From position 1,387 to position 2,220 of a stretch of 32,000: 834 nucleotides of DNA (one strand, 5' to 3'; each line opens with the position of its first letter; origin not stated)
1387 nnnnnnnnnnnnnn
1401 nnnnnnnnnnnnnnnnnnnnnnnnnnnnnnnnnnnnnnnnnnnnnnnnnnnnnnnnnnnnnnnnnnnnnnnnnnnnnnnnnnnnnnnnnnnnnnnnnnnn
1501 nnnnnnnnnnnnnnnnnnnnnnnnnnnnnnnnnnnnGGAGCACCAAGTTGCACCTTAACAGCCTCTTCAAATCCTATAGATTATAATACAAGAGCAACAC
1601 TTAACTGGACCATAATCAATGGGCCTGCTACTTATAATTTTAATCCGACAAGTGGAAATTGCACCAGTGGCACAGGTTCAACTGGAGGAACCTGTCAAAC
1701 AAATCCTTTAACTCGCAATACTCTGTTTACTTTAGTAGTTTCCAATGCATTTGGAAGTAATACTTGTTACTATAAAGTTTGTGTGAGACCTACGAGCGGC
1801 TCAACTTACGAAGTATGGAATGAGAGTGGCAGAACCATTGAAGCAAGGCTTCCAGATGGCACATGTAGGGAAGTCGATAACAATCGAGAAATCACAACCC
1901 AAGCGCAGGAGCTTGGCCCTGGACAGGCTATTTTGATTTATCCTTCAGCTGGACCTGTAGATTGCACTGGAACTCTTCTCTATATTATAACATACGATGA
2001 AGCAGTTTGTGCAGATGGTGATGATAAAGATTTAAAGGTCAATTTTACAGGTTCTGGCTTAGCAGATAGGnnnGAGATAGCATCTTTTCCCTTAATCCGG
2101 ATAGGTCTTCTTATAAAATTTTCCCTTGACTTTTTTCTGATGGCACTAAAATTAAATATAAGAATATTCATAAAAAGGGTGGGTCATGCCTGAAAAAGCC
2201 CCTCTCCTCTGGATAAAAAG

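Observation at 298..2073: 591-aa modular type IV pilin: pilin domain + two Ig-like domains + Gly13 tether + Cys-rich C-terminal module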

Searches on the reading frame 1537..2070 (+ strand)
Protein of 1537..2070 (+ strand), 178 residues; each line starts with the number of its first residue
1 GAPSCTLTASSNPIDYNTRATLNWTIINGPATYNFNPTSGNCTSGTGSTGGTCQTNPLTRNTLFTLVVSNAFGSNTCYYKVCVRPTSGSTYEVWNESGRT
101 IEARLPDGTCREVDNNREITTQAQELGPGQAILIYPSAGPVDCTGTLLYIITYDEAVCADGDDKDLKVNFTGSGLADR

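Call 11: find_homologous_proteins(query=window:1537-2070:+, max_evalue=0.001)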
Query window:1537-2070:+ (178 aa): 2 proteins with E <= 0.001 among 108 candidates.
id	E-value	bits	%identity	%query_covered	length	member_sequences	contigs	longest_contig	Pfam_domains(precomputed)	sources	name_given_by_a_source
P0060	2.4e-63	231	66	99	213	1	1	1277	-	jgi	jgi:hypothetical protein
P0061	1.9e-50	189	67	78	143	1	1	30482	-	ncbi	ncbi:MAG: hypothetical protein C0197_01040, partial [Caldimicrobium thiodismutans]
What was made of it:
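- Tried and rejected: Word-index search with the C-terminal 178 aa (call 11).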

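Call 21: predict_structure(alignment_id=A2)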
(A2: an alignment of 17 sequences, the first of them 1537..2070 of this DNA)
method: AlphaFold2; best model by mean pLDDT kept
length: 178 residues; sequences in the alignment: 17
mean_pLDDT: 95.5   pTM: 0.84
mean pLDDT of the five models: 95.5, 95.3, 95.0, 95.0, 90.3
residues with pLDDT >= 90: 164; 70-90: 13; 50-70: 1; < 50: 0
segments of 3 or more residues with pLDDT < 50: none
pLDDT, mean of each block of 10 residues (from residue 1): 97 96 97 98 97 97 98 98 89 97 97 98 94 94 95 96 89 93
secondary structure, 60 per line:
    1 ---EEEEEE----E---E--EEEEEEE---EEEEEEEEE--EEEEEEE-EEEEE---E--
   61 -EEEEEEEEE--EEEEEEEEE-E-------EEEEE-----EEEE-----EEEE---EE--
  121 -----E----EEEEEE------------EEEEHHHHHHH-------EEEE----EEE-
elements in order: E4-9 E21-27 E31-39 E42-48 E50-54 E62-70 E73-81 E91-95 E101-104 E110-113 E131-136 E149-152 H153-159 E167-170 E175-177
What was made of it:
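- Checked: AlphaFold2 with a 17-sequence alignment gives two all-beta domains at mean pLDDT 95.5 (call 21).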

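Call 27: fold_search(model_id=the predicted structure, library=pdb)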
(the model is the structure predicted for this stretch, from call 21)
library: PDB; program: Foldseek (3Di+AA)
matches with E <= 10: 1749; with E <= 0.001: 7
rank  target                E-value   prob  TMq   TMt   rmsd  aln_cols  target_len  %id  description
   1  9flv_A                2.3e-05  1.00  0.36  0.17  12.2       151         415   17  CryoEM structure of the fragment-5 (2393-2807) in the grappling hook protein A (GhpA) in the bacterium Aureispira sp.  (released 2024-10-16)
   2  9g8b_A                3.4e-05  1.00  0.35  0.19  12.2       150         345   14  CryoEM structure of the fragment-2 (2892-3236) in the grappling hook protein A (GhpA) in the bacterium Aureispira sp.  (released 2024-10-16)
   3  9flu_A                7.1e-05  1.00  0.34  0.19  12.2       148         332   16  CryoEM structure of the fragment-1 (3402-3733) in the grappling hook protein A (GhpA) in the bacterium Aureispira sp.  (released 2024-10-16)
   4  9fls_A                1.7e-04  1.00  0.35  0.19  11.6       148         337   18  CryoEM structure of the fragment-3 (2061-2397) in the grappling hook protein A (GhpA) in the bacterium Aureispira sp.  (released 2024-10-16)
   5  9flp_A                7.2e-04  1.00  0.35  0.08  12.6       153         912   18  CryoEM structure of the neck (1403-2314) in the grappling hook protein A (GhpA) in the bacterium Aureispira sp. CCB-QB (released 2024-10-16)
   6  5xwt_A                8.0e-04  1.00  0.34  0.17  13.8       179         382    9  Crystal structure of PTPdelta Ig1-Fn1 in complex with SALM5 LRR-Ig (released 2018-06-06)
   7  2yd6                  8.5e-04  1.00  0.31  0.29  13.1       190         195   10  Crystal structure of the N-terminal Ig1-2 module of Human Receptor Protein Tyrosine Phosphatase Delta (released 2011-04-13)
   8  2f8v_A                1.2e-03  1.00  0.38  0.35  15.3       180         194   11  Structure of full length telethonin in complex with the N-terminus of titin (released 2006-06-27)
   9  9fly_A                1.2e-03  1.00  0.34  0.08  11.9       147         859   16  CryoEM structure of the base (4151-5009) in the grappling hook protein A (GhpA) in the bacterium Aureispira sp. CCB-QB (released 2024-10-16)
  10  4pbw_D                1.2e-03  0.99  0.32  0.29  15.2       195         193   12  Crystal structure of chicken receptor protein tyrosine phosphatase sigma in complex with TrkC (released 2014-11-12)
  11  4pbw_F                1.4e-03  0.99  0.31  0.29  15.3       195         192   12  Crystal structure of chicken receptor protein tyrosine phosphatase sigma in complex with TrkC (released 2014-11-12)
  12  8dgg_A                1.6e-03  0.99  0.31  0.17  11.5       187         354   12  Structure of glycosylated LAG-3 homodimer (released 2022-08-17)
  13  2a38_A                1.7e-03  1.00  0.36  0.33  16.7       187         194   11  Crystal structure of the N-Terminus of titin (released 2006-06-24)
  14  2rik                  2.0e-03  1.00  0.38  0.25  13.2       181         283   13  I-band fragment I67-I69 from titin (released 2008-01-22)
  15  6grs_B                2.0e-03  1.00  0.37  0.12  14.2       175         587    8  Paired immunoglobulin-like receptor B (PirB) or Leukocyte immunoglobulin-like receptor subfamily B member 3 (LILRB3) f (released 2019-02-06)
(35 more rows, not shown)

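Call 29: search_protein_representatives(alignment_id=A2)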
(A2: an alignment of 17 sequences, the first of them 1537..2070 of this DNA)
Query: 17 sequences, 175 profile positions. Proteins with E-value up to 0.001 (for the whole library): 271; up to 1e-10: 118; up to 1e-30: 42. The best 150 are listed.
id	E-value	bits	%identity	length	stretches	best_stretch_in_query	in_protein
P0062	9.2e-98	341.3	-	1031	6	5-87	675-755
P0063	3.1e-76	271.2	-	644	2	2-170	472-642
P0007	1.6e-70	252.6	-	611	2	1-175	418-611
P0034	4.6e-67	241.3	-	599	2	2-175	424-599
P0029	1.0e-65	236.9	-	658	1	2-175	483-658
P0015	7.2e-62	224.4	-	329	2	3-175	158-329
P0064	1.7e-60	219.9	-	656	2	2-171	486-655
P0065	4.2e-60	218.7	-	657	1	2-171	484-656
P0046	3.1e-59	215.8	-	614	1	2-170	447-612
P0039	1.7e-58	213.4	-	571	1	2-171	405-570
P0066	3.3e-58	212.5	-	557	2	2-171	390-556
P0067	3.9e-58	212.2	-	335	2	1-171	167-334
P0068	3.5e-53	196.1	-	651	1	2-171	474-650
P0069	2.8e-52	193.2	-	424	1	2-171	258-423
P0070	5.7e-52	192.2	-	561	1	2-175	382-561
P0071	7.2e-52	191.9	-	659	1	2-175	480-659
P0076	1.4e-45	171.4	-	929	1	3-175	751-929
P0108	8.7e-23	97.2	-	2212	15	3-61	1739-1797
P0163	1.7e-11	60.4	-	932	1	7-169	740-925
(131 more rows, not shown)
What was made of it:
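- Tried and rejected: The exhaustive profile search (call 29) was needed.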

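Call 68: find_encoding_contigs(protein=P0076, flank=10000, max_places=2)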
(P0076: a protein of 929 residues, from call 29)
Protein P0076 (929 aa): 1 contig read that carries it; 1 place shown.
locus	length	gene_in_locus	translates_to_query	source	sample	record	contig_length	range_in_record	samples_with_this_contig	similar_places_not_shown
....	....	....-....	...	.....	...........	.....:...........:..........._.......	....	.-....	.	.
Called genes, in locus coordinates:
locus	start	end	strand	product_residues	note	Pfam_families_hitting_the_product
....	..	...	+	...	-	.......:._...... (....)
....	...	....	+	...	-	-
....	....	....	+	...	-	-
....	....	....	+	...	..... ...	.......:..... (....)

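Call 69: find_encoding_contigs(protein=P0071, flank=10000, max_places=2)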
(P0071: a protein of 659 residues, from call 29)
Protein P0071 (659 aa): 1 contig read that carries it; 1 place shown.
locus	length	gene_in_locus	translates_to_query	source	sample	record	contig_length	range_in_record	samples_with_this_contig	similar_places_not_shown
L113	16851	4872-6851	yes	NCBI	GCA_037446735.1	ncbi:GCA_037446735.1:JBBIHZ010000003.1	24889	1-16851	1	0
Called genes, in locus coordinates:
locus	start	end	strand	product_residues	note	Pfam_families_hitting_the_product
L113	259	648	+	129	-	PF07963:N_methyl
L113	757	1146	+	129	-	PF07963:N_methyl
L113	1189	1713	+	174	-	PF04542:Sigma70_r2, PF08281:Sigma70_r4_2, PF04545:Sigma70_r4 (weak)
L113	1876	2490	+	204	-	-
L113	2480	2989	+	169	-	PF07963:N_methyl (weak)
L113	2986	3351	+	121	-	PF07963:N_methyl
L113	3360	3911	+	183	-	PF07963:N_methyl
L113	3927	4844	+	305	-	-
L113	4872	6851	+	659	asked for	PF19190:BACON_2, PF13004:BACON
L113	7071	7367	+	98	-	-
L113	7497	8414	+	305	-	PF28239:Npun_R2479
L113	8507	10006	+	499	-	PF02789:Peptidase_M17_N, PF00883:Peptidase_M17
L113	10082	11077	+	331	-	PF02463:SMC_N (weak), PF00005:ABC_tran, PF13304:AAA_21 (weak), PF08352:oligo_HPY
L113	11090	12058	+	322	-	PF00005:ABC_tran, PF02463:SMC_N (weak), PF13304:AAA_21 (faint), PF08352:oligo_HPY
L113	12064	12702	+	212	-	PF12146:Hydrolase_4 (faint)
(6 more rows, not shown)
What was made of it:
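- The Sec-signal C2 protein is itself encoded in a pilin operon (call 69).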

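Call 70: find_encoding_contigs(protein=P0163, flank=10000, max_places=2)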
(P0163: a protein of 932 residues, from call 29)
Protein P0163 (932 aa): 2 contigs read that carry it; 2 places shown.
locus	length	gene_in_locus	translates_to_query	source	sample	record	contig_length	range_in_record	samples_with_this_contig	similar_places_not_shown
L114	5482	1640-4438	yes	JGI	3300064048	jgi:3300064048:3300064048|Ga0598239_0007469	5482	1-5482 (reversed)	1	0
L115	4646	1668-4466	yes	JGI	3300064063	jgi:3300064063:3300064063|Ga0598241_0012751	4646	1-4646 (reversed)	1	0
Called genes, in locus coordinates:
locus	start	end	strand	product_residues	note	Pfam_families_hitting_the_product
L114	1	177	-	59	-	?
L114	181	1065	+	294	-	PF07963:N_methyl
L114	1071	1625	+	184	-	PF07963:N_methyl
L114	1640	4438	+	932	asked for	PF13004:BACON (weak)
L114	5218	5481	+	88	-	?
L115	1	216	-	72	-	?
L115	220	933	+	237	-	PF07963:N_methyl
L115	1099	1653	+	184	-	PF07963:N_methyl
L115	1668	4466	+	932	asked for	PF13004:BACON (weak)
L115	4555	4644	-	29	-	?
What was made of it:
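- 1798..2070 (+): C2 (aa 501-591), a terminal ~90-aa beta domain. Motifs: YxVWN near its start, two invariant Cys, an acidic D-x-D/N-x-D loop (ADGDDKD here), and the protein ends in ...DR. It belongs to an undescribed sequence family. Encoded in pilus operons (calls 68-70).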

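Call 80: fold_search(model_id=the predicted structure, library=viral)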
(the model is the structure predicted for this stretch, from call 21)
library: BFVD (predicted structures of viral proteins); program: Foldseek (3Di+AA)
matches with E <= 10: 1084; with E <= 0.001: 10
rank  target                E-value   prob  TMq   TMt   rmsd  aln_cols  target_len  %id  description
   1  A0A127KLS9            7.7e-05  1.00  0.32  0.11  12.0       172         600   17  Virion structural protein [Cyanophage S-RIM32]
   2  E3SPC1                2.5e-04  1.00  0.32  0.08  13.7       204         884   14  Virion structural protein [Prochlorococcus phage Syn1]
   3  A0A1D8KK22            2.6e-04  1.00  0.41  0.16  13.4       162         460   16  Rhs family protein-like protein [Synechococcus phage S-CAM3]
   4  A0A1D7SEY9            2.7e-04  1.00  0.39  0.15  12.7       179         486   17  PA14 domain-containing protein [Cyanophage S-RIM44]
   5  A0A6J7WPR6            4.2e-04  1.00  0.41  0.50   3.0        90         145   19  Uncharacterized protein [uncultured Caudovirales phage]
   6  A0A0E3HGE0            4.2e-04  1.00  0.38  0.13  13.5       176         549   15  Virion structural protein [Synechococcus phage ACG-2014i]
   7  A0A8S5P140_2          4.2e-04  1.00  0.32  0.07  10.8       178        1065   15  Spore coat protein H kinase fold, TRANSFERASE [Myoviridae sp. ctrCp2]
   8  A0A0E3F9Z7            5.7e-04  1.00  0.40  0.13  11.7       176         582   14  Virion structural protein [Synechococcus phage ACG-2014j]
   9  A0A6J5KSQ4            5.7e-04  1.00  0.34  0.30  20.4       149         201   21  Fibronectin type-III domain-containing protein [uncultured Caudovirales phage]
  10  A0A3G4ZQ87            9.7e-04  0.99  0.30  0.09  13.6       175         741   17  Subtilase family serine protease [Barrevirus sp.]
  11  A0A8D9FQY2            1.1e-03  1.00  0.36  0.17  11.7       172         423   13  Protease 1 [uncultured marine phage]
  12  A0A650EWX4            1.1e-03  1.00  0.35  0.07   3.2        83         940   23  (no name in the UniProt tables at hand)
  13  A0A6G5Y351            1.5e-03  0.98  0.28  0.20  15.2       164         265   12  (no name in the UniProt tables at hand)
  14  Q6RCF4                1.6e-03  1.00  0.37  0.10  18.6       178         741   13  Ig-like domain-containing protein [Vibrio phage VP2]
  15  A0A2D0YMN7            1.9e-03  1.00  0.36  0.14  15.9       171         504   15  Ig-like domain-containing protein [Vibrio phage JSF9]
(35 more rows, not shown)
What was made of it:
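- Tried and rejected: Foldseek of the C-terminal model against the PDB and BFVD (calls 27, 80).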

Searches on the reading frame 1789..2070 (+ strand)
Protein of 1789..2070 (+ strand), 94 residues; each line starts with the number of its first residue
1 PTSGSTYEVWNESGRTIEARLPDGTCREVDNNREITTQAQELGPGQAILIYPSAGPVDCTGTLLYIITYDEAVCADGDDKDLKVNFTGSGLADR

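Call 66: search_solved_structures(query=A4, max_evalue=10)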
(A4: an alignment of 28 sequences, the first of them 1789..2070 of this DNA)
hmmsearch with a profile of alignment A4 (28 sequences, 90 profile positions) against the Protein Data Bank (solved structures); distinct sequences matched with E-value up to 10: 1.
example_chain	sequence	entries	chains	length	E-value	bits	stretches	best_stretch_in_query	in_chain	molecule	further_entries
4lt5_A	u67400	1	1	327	0.33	14.3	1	24-75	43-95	Naegleria Tet-like dioxygenase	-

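Call 67: search_protein_families(library=pfam, alignment_id=A4, max_evalue=1)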
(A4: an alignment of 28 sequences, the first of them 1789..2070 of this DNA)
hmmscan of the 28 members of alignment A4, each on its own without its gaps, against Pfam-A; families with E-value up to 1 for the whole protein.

A. member 1, window:1789-2070:+ (94 aa): 0 families

B. families by the number of members that match (of 28 scanned): 18 families
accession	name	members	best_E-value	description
PF11912.13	CfaA_B_C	2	0.017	Counting factor-associated protein A/B/C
PF00238.24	Ribosomal_L14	1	0.0021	Ribosomal protein L14p/L23e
PF23951.1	DUF7282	1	0.0051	Domain of unknown function (DUF7282)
PF02701.20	Zn_ribbon_Dof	1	0.0074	Dof domain, zinc finger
PF13517.12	FG-GAP_3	1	0.011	FG-GAP-like repeat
PF23237.1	HYR_4C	1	0.04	HYR-like domain with 4 cysteines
PF10005.14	Zn_ribbon_DZR_6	1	0.043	zinc-ribbon domain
PF03723.20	Hemocyanin_C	1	0.066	Hemocyanin, ig-like domain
PF12092.13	DUF3568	1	0.08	Protein of unknown function (DUF3568)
PF07202.18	Tcp10_C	1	0.083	T-complex protein 10 C-terminus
PF04773.18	FecR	1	0.096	FecR protein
PF07140.17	IFNGR1_D2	1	0.11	Interferon gamma receptor (IFNGR1), D2 domain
PF25156.2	PNGase_A_C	1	0.13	PNGase_A C-terminal domain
PF14946.11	DUF4501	1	0.2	Domain of unknown function (DUF4501)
PF14168.11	YjzC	1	0.2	YjzC-like protein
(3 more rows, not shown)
